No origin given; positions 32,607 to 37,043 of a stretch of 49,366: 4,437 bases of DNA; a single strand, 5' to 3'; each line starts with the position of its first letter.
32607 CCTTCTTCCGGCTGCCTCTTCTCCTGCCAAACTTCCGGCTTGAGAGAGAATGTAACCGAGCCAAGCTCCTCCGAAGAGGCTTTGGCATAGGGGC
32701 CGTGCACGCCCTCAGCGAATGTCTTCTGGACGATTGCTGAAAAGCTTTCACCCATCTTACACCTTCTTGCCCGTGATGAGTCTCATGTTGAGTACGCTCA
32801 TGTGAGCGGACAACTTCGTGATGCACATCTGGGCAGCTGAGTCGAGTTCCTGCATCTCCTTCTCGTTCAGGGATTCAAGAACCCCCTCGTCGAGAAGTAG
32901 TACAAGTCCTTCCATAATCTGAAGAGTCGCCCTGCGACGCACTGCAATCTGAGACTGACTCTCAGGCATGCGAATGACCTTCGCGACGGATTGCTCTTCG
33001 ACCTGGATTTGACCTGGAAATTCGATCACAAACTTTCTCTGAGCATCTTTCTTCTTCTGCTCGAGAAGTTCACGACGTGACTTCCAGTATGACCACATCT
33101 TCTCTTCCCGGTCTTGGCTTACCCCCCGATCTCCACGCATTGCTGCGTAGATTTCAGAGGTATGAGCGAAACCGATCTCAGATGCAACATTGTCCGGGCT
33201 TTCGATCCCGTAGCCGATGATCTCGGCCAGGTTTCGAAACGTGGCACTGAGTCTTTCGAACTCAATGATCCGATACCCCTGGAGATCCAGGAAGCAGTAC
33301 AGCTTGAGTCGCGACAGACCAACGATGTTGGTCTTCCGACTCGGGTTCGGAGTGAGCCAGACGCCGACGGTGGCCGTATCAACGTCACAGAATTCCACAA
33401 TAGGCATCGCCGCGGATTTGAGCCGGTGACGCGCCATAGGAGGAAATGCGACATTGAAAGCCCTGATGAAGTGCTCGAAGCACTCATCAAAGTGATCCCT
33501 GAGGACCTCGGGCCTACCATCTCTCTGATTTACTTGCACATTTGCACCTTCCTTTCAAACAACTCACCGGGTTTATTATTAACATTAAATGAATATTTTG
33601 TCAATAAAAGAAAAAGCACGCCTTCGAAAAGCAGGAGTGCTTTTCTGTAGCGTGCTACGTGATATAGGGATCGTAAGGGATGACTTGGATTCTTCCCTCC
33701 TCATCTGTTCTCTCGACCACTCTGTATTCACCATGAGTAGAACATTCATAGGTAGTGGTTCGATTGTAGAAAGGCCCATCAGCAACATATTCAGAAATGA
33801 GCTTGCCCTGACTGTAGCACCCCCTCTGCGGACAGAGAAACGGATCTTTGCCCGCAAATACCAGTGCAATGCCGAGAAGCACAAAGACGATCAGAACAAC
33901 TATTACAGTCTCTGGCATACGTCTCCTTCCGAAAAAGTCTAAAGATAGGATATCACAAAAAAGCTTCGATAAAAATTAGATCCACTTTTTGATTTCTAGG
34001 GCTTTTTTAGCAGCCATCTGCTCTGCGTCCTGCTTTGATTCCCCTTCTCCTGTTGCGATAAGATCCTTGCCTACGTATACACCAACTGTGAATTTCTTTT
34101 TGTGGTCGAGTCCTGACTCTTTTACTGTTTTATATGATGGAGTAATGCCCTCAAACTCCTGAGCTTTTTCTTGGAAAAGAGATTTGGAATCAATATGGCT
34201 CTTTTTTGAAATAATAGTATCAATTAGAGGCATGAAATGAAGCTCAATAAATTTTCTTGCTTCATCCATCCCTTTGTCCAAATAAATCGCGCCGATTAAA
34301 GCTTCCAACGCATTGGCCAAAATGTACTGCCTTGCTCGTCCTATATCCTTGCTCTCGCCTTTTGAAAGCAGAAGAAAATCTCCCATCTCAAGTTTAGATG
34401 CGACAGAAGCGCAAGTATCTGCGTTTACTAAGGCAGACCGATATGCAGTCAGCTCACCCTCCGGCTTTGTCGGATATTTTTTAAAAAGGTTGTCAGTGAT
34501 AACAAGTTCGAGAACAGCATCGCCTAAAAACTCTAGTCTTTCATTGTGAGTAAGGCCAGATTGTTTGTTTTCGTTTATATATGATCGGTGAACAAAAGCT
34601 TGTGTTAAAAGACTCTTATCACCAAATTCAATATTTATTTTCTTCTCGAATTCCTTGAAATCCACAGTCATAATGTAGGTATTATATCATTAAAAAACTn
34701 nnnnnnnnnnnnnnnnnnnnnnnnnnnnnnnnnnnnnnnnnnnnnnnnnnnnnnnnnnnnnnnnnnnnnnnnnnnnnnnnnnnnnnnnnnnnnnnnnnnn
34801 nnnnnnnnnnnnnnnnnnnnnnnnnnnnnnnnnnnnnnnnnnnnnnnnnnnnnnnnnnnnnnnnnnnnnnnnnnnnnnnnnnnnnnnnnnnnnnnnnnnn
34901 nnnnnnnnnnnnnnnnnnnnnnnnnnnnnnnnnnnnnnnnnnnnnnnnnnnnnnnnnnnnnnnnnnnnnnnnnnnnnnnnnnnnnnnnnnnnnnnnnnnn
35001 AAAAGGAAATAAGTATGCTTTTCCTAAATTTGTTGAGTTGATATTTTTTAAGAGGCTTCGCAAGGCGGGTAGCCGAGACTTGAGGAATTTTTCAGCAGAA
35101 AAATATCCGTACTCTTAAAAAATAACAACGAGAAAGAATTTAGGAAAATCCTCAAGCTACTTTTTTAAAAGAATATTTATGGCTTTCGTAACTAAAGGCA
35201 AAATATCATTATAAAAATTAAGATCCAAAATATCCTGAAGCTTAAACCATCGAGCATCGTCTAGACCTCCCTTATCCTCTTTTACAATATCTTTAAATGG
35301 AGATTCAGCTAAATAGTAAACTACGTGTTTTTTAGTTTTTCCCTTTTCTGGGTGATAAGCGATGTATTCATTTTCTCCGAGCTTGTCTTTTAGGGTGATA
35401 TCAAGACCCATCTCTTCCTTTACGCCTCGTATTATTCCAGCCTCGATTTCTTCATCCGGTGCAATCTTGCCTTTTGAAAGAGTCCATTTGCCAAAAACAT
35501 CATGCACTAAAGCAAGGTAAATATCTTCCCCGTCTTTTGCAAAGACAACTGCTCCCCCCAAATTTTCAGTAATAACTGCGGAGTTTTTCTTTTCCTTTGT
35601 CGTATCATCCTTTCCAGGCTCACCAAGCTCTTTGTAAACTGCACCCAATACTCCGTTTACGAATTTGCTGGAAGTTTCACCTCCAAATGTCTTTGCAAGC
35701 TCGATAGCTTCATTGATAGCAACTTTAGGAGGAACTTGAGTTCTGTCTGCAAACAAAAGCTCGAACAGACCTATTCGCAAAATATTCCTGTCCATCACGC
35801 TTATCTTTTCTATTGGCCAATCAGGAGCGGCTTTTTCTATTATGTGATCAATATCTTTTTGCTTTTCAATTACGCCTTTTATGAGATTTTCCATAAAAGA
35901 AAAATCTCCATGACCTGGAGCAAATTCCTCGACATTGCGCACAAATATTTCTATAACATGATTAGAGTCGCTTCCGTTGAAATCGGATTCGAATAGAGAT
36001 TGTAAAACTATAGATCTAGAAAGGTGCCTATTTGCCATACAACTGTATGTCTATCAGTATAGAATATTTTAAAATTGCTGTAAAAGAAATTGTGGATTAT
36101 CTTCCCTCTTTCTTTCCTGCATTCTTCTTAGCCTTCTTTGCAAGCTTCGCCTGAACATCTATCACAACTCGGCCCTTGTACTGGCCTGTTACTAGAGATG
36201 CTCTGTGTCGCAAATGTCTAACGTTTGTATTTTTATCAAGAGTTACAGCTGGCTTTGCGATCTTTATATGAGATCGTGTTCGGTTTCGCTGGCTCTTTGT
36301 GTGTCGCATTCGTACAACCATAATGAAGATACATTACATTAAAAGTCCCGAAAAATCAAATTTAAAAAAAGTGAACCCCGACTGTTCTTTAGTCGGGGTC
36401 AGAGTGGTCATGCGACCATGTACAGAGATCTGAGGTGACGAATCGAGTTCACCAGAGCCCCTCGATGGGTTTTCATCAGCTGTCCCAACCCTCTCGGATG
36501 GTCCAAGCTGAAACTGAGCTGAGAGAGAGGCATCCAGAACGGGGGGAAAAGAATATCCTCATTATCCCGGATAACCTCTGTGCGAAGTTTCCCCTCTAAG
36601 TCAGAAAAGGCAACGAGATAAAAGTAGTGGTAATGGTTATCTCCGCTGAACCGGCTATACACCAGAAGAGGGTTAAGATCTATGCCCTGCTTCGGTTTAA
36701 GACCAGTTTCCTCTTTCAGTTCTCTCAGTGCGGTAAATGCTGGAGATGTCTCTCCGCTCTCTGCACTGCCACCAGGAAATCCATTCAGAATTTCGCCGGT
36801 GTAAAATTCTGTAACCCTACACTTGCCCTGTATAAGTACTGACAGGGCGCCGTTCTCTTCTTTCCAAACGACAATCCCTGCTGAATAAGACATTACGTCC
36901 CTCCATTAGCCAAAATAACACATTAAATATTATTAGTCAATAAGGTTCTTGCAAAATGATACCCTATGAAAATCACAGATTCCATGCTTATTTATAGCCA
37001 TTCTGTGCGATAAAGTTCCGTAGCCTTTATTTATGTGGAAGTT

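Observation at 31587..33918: Compact 2.3-kb, 60-67%-GC island: membrane Cys/His protein plus a translationally coupled operon of a double-HTH-like protein, a 78-aa protein and a ParB/Srx-like protein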

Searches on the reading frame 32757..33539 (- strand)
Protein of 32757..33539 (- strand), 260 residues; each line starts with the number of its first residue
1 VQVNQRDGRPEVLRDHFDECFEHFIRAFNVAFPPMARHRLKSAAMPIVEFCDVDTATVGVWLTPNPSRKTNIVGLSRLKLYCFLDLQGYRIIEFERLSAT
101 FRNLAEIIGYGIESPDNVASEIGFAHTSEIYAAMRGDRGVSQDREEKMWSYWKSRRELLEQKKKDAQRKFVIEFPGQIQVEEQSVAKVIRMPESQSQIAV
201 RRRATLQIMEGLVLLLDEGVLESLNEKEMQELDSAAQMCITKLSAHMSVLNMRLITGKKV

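Call 3: search_protein_families(library=pfam, proteins=[window:32757-33539:-], max_evalue=1)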
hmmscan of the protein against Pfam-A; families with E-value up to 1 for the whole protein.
window:32757-33539:- (260 aa): 1 family
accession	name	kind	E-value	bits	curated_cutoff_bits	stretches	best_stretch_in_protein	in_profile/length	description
PF17939.6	TetR_C_30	-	0.12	13.1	26.3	1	11-40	38-67/115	Tetracyclin repressor-like, C-terminal domain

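Call 4: search_protein_families(library=phrogs, proteins=[window:32757-33539:-], max_evalue=1)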
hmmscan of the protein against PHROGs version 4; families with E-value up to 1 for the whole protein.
window:32757-33539:- (260 aa): 2 families
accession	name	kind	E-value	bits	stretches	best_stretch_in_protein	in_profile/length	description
phrog_23644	-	unknown function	0.048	15.1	1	124-171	12-59/93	-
phrog_8404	-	unknown function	0.55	11.5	0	149-189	4-44/137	-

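Call 16: search_protein_families(library=padloc, proteins=[window:32757-33539:-], max_evalue=1)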
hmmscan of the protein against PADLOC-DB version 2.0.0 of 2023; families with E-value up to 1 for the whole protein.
window:32757-33539:- (260 aa): 0 families

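Call 17: search_protein_families(library=ncbifam, proteins=[window:32757-33539:-], max_evalue=1)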
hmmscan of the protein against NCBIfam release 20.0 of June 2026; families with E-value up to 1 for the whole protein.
window:32757-33539:- (260 aa): 0 families

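Call 19: find_homologous_proteins(query=window:32757-33539:-)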
Query window:32757-33539:- (260 aa): 2 proteins with E <= 0.001 among 1104 candidates.
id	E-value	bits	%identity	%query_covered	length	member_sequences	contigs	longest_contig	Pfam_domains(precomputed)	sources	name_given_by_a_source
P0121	6.4e-168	574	100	100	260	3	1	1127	-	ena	-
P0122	7.5e-115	400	83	83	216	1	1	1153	-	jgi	-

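Call 28: search_solved_structures(query=A2, max_evalue=10, show_alignments=3)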
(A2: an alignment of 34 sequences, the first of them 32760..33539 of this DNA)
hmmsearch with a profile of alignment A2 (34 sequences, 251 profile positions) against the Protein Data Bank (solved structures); distinct sequences matched with E-value up to 10: 1.
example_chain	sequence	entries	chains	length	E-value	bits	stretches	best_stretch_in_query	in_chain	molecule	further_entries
3op9_A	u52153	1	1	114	0.054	16.3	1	22-79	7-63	Pli0006 protein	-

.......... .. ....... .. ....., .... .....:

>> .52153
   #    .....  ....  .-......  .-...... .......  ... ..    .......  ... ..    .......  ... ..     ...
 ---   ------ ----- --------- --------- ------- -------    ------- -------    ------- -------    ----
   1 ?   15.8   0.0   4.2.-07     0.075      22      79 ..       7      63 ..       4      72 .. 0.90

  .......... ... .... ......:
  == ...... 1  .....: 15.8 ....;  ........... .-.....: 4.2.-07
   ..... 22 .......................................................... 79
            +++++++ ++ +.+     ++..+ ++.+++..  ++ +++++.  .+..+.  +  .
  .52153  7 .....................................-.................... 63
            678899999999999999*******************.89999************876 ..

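Call 31: search_protein_families(library=pfam, alignment_id=A2, max_evalue=0.1)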
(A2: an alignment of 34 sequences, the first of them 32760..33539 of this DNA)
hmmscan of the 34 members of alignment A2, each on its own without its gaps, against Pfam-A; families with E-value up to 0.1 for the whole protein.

A. member 1, window:32760-33539:- (260 aa): 0 families

B. families by the number of members that match (of 34 scanned): 24 families
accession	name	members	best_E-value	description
PF01381.28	HTH_3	5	0.00022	Helix-turn-helix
PF13384.12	HTH_23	5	0.0008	Homeodomain-like domain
PF00325.26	Crp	5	0.023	Bacterial regulatory proteins, crp family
PF12728.13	HTH_17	3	2.6e-06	Helix-turn-helix domain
PF00356.27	LacI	3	0.0039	Bacterial regulatory proteins, lacI family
PF13560.12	HTH_31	3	0.033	Helix-turn-helix domain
PF15642.11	Tox-ODYAM1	2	0.042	Toxin in Odyssella and Amoebophilus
PF13518.12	HTH_28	1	0.003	Helix-turn-helix domain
PF13542.12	HTH_Tnp_ISL3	1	0.0039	Helix-turn-helix domain of transposase family ISL3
PF21551.2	CSL4_N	1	0.045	Exosome complex component CSL4, N-terminal domain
PF00964.22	Elicitin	1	0.047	Elicitin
PF14868.11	DUF4487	1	0.059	Domain of unknown function (DUF4487)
PF15393.11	DUF4615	1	0.062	Domain of unknown function (DUF4615)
PF00165.29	HTH_AraC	1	0.063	Bacterial regulatory helix-turn-helix proteins, AraC family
PF13936.12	HTH_38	1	0.074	Helix-turn-helix domain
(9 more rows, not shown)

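Call 42: search_protein_representatives(protein=window:32760-33539:-)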
Query: 260 residues. Proteins with E-value up to 0.001 (for the whole library): 389; up to 1e-10: 253; up to 1e-30: 74. The best 150 are listed.
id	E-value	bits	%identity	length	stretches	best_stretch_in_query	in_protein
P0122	2.4e-115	400.3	83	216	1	45-260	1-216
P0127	8.1e-67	241.4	46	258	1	9-260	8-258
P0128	9.0e-54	198.7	44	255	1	8-257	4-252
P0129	4.0e-49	183.5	40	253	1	7-255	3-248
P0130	4.9e-49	183.2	40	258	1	10-258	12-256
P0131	1.4e-47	178.5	41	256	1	7-258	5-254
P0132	4.6e-45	170.2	38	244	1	11-256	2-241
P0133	3.7e-43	163.9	38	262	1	4-258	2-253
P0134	7.7e-42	159.6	35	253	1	10-255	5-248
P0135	3.5e-41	157.5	41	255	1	11-256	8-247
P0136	1.7e-40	155.2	36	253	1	4-255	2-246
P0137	2.1e-40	154.9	41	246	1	9-238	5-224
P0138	9.1e-40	152.8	33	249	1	9-258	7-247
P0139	1.3e-39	152.4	37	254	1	7-256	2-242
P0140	1.7e-39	151.9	36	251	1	8-257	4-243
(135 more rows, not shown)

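Call 56: predict_structure(alignment_id=A4)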
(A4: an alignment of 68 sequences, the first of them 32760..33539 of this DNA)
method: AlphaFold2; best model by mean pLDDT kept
length: 260 residues; sequences in the alignment: 68
mean_pLDDT: 89.7   pTM: 0.70
mean pLDDT of the five models: 89.7, 89.4, 89.3, 89.0, 88.6
residues with pLDDT >= 90: 203; 70-90: 31; 50-70: 12; < 50: 14
segments of 3 or more residues with pLDDT < 50: 1-5, 183-190
pLDDT, mean of each block of 10 residues (from residue 1): 57 95 95 93 96 96 82 96 97 97 98 98 98 96 98 98 97 79 46 78 94 95 93 88 90 80
secondary structure, 60 per line:
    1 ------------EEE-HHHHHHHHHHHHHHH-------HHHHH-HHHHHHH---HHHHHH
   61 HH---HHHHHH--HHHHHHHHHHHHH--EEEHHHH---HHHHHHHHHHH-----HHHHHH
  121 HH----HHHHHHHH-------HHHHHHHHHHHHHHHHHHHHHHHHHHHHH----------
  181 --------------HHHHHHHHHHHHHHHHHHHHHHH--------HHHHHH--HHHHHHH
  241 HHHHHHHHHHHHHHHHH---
elements in order: E13-15 H17-31 H39-43 H45-51 H55-62 H66-71 H74-86 E89-91 H92-95 H99-109 H115-122 H127-134 H142-170 H195-217 H226-231 H234-257

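Call 59: fold_search(model_id=the predicted structure, library=pdb)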
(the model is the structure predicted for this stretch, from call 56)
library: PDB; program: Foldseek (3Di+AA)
matches with E <= 10: 149; with E <= 0.001: 0
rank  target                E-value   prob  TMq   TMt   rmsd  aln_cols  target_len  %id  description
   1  2b5a_C                1.9e-01  0.99  0.20  0.56   5.5        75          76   24  C.BclI, Control Element of the BclI Restriction-Modification System (released 2006-01-03)
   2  2b5a_A                2.8e-01  0.97  0.20  0.56   5.5        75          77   24  C.BclI, Control Element of the BclI Restriction-Modification System (released 2006-01-03)
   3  2b5a_B                3.5e-01  0.97  0.20  0.57   5.4        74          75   24  C.BclI, Control Element of the BclI Restriction-Modification System (released 2006-01-03)
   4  2d4c_B                7.7e-01  0.08  0.12  0.13  29.0       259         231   15  Crystal structure of the endophilin BAR domain mutant (released 2006-07-11)
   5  1zww_A                7.7e-01  0.08  0.11  0.14  25.3       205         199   12  Crystal structure of endophilin-A1 BAR domain (released 2005-08-02)
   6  5byo_A                1.2e+00  0.11  0.15  0.12  13.1       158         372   13  Computationally designed left-handed alpha/alpha toroid with 12 repeats (released 2015-12-16)
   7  6dv9_F                1.2e+00  0.08  0.14  0.19  26.6       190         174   17  Crystal structure of Mycobacterium tuberculosis transcription initiation complex(ECF sigma factor L) containing 5nt RN (released 2019-02-20)
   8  2d4c_A                1.4e+00  0.06  0.11  0.13  26.3       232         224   16  Crystal structure of the endophilin BAR domain mutant (released 2006-07-11)
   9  1x04                  1.6e+00  0.06  0.11  0.14  25.6       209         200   10  Crystal structure of endophilin BAR domain (mutant) (released 2006-05-02)
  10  3g5g_N                1.7e+00  0.66  0.18  0.51   5.6        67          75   10  Crystal Structure of the Wild-Type Restriction-Modification Controller Protein C.Esp1396I (released 2009-08-25)
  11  3hug_K                2.1e+00  0.33  0.13  0.40   9.5        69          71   17  Crystal structure of Mycobacterium tuberculosis anti-sigma factor RslA in complex with -35 promoter binding domain of  (released 2010-03-02)
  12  4ckg_A                2.1e+00  0.04  0.12  0.09  31.5       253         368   14  Helical reconstruction of ACAP1(BAR-PH domain) decorated membrane tubules by cryo-electron microscopy (released 2014-10-15)
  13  3hug_E                2.3e+00  0.21  0.13  0.39  10.6        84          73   17  Crystal structure of Mycobacterium tuberculosis anti-sigma factor RslA in complex with -35 promoter binding domain of  (released 2010-03-02)
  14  3hug_A                2.3e+00  0.16  0.14  0.36  11.7       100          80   15  Crystal structure of Mycobacterium tuberculosis anti-sigma factor RslA in complex with -35 promoter binding domain of  (released 2010-03-02)
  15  1us7_B                2.3e+00  0.07  0.16  0.20  20.6       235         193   14  Complex of Hsp90 and P50 (released 2004-01-15)
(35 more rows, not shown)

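Call 86: fold_search(model_id=the predicted structure, library=viral)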
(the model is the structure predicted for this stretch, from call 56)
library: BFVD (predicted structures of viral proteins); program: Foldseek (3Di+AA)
matches with E <= 10: 356; with E <= 0.001: 0
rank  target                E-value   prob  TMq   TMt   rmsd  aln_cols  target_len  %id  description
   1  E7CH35                1.2e-01  0.51  0.20  0.14  11.3       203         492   15  52K [Murine adenovirus 2]
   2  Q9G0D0                2.2e-01  0.69  0.21  0.36  15.5       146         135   11  ORF 135 [Lactococcus phage mv4]
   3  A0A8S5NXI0            2.5e-01  0.69  0.20  0.20  11.9       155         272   14  Repressor protein [Siphoviridae sp. ctckI12]
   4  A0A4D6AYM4            2.7e-01  0.25  0.19  0.09  20.1       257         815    9  (no name in the UniProt tables at hand)
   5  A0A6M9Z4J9            3.9e-01  0.47  0.19  0.33  13.2       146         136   14  (no name in the UniProt tables at hand)
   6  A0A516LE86            4.1e-01  0.99  0.18  0.55   3.0        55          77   18  (no name in the UniProt tables at hand)
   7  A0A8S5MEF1            4.1e-01  0.57  0.18  0.25  13.0       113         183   15  Helix-turn-helix domain protein [Siphoviridae sp. ctS1E53]
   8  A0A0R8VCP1            4.5e-01  0.44  0.20  0.23  16.0       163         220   15  (no name in the UniProt tables at hand)
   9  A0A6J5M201            5.3e-01  0.51  0.19  0.30  16.0       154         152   12  HTH_XRE domain containing protein [uncultured Caudovirales phage]
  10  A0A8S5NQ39            5.5e-01  0.60  0.18  0.30  16.5       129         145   12  Helix-turn-helix XRE-family like protein [Myoviridae sp. ctlnK45]
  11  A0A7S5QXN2            6.1e-01  0.98  0.19  0.56   2.2        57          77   23  (no name in the UniProt tables at hand)
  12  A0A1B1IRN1            6.1e-01  0.33  0.17  0.28  12.4       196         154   12  (no name in the UniProt tables at hand)
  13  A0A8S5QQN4            6.4e-01  0.98  0.20  0.53   2.8        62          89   14  HTH-type transcriptional regulator [Siphoviridae sp. ct8LX107]
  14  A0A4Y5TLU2            6.4e-01  0.12  0.12  0.19  18.1       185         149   11  (no name in the UniProt tables at hand)
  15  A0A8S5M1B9            6.8e-01  0.20  0.19  0.22  23.5       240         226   13  Helix-turn-helix domain protein [Podoviridae sp. ctIi96]
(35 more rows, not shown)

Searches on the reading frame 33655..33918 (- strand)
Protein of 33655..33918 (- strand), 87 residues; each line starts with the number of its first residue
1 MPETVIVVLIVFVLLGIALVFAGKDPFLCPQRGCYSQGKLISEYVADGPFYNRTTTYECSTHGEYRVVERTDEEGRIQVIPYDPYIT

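Call 3: search_protein_families(library=pfam, proteins=[window:33655-33918:-], max_evalue=1)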
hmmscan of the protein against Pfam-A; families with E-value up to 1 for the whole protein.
window:33655-33918:- (87 aa): 0 families

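Call 4: search_protein_families(library=phrogs, proteins=[window:33655-33918:-], max_evalue=1)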
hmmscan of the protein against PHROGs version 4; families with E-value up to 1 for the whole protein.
window:33655-33918:- (87 aa): 0 families

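Call 16: search_protein_families(library=padloc, proteins=[window:33655-33918:-], max_evalue=1)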
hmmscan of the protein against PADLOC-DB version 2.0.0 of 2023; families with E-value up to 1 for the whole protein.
window:33655-33918:- (87 aa): 0 families

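Call 17: search_protein_families(library=ncbifam, proteins=[window:33655-33918:-], max_evalue=1)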
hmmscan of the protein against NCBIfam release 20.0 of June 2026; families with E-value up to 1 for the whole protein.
window:33655-33918:- (87 aa): 0 families

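Call 64: list_cluster_members(proteins=[window:33658-33918:-, window:32760-33539:-, window:32522-32755:-, P0001])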
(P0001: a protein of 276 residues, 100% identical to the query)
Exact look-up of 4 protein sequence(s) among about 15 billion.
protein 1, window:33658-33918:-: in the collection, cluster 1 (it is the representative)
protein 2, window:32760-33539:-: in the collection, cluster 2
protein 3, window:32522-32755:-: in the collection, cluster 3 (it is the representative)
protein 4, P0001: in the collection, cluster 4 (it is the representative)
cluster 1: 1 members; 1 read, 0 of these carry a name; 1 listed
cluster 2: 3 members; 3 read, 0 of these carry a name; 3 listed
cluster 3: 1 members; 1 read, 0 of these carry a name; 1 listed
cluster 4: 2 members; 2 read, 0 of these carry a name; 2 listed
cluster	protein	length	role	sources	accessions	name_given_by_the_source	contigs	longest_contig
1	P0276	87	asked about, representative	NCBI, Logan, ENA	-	-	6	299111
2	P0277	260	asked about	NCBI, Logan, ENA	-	-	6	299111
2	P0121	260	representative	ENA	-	-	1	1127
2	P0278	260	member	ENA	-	-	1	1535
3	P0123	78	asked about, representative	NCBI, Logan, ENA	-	-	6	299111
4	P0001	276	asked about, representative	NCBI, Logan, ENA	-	-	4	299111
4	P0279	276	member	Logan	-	-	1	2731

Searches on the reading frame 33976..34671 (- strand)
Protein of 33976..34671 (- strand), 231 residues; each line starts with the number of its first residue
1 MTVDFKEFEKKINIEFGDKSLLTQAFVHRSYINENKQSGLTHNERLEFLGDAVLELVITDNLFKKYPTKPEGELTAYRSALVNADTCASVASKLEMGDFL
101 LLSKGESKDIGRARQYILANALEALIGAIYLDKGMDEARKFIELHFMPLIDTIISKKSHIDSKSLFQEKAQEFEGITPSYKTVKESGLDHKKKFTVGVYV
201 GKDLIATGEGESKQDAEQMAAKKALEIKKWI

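Call 97: search_protein_families(library=pfam, proteins=[window:33976-34671:-], max_evalue=0.00001)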
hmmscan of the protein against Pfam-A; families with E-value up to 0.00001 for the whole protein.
window:33976-34671:- (231 aa): 4 families
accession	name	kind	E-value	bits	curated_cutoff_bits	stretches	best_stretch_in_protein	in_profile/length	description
PF14622.11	Ribonucleas_3_3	-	2.5e-39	134.8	35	1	18-148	1-126/128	Ribonuclease-III-like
PF00636.31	Ribonuclease_3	-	3.6e-27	95.6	27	1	44-134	1-102/102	Ribonuclease III domain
PF00035.32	dsrm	-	2.2e-15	57.4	23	1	163-226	2-64/66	Double-stranded RNA binding motif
PF22935.1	RM44_endonuclase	-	2.3e-10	41.1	27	1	8-129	9-139/139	Large ribosomal subunit protein mL44, endonuclease domain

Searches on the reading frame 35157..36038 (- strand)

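Call 97: search_protein_families(library=pfam, proteins=[window:35157-36038:-], max_evalue=0.00001)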
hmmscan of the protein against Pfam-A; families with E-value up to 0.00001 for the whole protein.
window:35157-36038:- (293 aa): 2 families
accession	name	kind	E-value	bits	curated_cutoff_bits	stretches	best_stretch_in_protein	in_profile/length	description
PF01029.23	NusB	-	5.1e-35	121.2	23.1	1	7-136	3-133/133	NusB family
PF00293.34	NUDIX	-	2.5e-13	50.6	21.1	1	163-276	8-124/134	NUDIX domain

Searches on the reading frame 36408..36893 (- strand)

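Call 97: search_protein_families(library=pfam, proteins=[window:36408-36893:-], max_evalue=0.00001)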
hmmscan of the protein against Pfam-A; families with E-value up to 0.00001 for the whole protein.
window:36408-36893:- (161 aa): 1 family
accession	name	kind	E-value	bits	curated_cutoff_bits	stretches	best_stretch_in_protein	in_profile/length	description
PF00293.34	NUDIX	-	6.6e-15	55.7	21.1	1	4-129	5-120/134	NUDIX domain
